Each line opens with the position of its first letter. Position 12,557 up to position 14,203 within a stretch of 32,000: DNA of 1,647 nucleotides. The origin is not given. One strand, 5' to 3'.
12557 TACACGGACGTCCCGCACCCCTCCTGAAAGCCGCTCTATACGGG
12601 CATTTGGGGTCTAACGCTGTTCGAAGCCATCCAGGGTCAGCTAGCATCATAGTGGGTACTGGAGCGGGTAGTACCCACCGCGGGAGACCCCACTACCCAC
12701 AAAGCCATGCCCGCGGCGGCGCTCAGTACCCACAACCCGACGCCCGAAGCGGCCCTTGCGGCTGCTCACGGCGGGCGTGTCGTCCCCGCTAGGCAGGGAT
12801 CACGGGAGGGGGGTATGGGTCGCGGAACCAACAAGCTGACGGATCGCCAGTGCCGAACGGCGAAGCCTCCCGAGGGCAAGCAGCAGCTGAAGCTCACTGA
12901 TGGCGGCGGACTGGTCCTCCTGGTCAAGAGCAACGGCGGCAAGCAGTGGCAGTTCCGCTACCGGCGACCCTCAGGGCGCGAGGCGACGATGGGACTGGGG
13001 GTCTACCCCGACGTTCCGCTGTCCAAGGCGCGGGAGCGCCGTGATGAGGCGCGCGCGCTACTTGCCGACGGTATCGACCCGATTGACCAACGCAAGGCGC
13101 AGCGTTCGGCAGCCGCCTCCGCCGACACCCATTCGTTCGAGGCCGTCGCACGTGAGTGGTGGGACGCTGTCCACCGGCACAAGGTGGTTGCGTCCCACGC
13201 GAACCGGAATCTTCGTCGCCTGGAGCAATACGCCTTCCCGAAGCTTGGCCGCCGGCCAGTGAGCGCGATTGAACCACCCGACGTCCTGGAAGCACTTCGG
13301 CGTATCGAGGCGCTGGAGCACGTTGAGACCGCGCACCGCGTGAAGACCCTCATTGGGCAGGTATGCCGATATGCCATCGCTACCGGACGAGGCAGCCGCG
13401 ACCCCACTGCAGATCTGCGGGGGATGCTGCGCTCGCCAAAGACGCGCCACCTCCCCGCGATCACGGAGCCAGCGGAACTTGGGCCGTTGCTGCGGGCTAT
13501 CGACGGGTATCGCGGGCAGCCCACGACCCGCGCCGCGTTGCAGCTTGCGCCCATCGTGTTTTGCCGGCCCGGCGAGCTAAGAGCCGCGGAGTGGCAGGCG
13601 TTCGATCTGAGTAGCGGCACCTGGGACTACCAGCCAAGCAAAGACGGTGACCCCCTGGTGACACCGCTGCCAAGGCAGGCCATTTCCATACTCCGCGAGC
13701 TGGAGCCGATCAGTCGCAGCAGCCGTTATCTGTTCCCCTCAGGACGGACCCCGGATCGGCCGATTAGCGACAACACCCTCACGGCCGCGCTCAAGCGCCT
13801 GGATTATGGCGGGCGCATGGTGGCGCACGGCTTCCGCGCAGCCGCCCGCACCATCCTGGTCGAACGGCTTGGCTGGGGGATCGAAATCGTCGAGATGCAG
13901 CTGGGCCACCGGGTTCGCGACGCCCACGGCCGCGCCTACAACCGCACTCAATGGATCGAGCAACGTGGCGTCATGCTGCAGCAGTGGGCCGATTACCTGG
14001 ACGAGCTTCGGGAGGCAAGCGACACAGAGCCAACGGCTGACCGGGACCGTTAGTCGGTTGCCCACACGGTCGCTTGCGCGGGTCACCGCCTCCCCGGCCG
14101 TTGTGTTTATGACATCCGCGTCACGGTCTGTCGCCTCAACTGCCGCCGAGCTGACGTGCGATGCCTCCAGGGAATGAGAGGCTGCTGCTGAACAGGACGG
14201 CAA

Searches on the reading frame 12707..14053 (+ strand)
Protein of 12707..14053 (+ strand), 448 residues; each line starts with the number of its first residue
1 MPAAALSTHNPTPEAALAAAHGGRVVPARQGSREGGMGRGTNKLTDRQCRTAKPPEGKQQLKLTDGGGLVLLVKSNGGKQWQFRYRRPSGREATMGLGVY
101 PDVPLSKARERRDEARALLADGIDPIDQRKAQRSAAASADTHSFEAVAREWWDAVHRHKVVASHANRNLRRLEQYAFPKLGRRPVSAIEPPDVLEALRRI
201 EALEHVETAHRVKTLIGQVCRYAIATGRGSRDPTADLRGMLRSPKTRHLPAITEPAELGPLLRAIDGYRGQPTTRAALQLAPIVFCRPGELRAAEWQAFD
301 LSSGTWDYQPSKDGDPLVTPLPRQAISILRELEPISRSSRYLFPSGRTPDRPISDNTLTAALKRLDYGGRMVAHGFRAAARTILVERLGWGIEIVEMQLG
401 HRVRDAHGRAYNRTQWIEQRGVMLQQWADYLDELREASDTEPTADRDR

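Call 14: search_protein_families(library=pfam, proteins=[window:12707-14053:+], max_evalue=0.001)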
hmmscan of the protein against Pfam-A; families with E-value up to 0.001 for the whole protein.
window:12707-14053:+ (448 aa): 3 families
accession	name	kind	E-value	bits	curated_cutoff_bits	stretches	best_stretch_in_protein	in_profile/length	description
PF22022.2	Phage_int_M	-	9.3e-35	119.2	27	1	144-239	1-95/96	Phage integrase central domain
PF13356.12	Arm-DNA-bind_3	-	2.3e-28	98.6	27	1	44-132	1-83/83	Arm DNA-binding domain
PF00589.27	Phage_integrase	-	2e-12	47.7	27.1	1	261-412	11-166/172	Phage integrase family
